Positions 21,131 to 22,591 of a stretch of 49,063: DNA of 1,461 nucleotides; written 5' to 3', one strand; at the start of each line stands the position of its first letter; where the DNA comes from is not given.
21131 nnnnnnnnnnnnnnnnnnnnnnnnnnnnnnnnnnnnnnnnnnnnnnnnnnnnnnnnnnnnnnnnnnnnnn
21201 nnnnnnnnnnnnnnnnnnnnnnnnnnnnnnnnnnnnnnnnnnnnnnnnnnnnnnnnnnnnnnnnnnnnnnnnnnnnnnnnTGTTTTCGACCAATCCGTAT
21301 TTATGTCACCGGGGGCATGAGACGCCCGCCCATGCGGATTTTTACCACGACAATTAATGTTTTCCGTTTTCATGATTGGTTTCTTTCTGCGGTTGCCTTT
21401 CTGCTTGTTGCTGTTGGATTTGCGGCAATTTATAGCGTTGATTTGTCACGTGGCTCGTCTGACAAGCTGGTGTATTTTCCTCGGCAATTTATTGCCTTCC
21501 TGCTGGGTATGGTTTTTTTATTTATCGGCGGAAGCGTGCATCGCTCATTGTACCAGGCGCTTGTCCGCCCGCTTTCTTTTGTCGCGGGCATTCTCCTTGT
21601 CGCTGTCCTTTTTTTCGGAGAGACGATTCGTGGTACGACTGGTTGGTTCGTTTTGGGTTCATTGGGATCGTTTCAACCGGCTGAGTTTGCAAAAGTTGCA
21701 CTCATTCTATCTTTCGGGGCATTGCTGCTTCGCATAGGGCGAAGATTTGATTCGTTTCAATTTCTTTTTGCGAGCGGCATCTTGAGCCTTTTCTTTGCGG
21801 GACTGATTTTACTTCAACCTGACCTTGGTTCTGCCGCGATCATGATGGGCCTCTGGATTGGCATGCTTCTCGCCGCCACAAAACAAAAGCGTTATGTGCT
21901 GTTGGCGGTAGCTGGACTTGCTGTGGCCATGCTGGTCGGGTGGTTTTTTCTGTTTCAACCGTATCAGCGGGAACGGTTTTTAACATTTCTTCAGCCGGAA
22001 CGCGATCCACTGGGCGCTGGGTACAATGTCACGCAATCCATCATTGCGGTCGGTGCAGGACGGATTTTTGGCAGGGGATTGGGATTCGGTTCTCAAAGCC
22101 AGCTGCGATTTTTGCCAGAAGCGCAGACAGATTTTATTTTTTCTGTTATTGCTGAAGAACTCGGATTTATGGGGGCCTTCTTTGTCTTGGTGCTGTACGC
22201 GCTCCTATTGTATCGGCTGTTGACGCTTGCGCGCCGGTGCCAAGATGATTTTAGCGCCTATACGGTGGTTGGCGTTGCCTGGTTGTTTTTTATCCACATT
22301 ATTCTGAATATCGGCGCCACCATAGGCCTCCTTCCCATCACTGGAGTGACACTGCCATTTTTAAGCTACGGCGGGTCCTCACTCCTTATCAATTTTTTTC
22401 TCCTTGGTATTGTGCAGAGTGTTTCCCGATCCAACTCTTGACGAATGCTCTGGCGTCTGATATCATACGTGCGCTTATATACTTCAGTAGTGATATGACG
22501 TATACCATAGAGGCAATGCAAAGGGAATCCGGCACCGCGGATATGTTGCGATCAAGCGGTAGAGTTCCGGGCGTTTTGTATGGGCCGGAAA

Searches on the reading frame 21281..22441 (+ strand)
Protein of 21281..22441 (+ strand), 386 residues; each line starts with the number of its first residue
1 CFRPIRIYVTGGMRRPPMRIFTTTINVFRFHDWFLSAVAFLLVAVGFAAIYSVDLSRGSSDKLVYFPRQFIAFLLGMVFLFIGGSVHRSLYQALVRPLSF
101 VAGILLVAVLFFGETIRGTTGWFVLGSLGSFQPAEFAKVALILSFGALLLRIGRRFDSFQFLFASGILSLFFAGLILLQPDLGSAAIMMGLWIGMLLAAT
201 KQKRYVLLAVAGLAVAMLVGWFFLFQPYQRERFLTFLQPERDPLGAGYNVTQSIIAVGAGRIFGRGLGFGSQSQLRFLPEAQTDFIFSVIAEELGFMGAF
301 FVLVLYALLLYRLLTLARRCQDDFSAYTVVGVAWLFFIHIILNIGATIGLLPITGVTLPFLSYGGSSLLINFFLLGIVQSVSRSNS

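Call 74: search_protein_families(library=pfam, proteins=[window:21281-22441:+], max_evalue=0.001)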
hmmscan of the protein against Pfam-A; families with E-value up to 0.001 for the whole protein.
window:21281-22441:+ (386 aa): 1 family
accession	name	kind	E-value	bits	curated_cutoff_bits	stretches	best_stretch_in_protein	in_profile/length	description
PF01098.24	FTSW_RODA_SPOVE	-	7.8e-87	292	26.4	1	35-385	4-354/356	Cell cycle protein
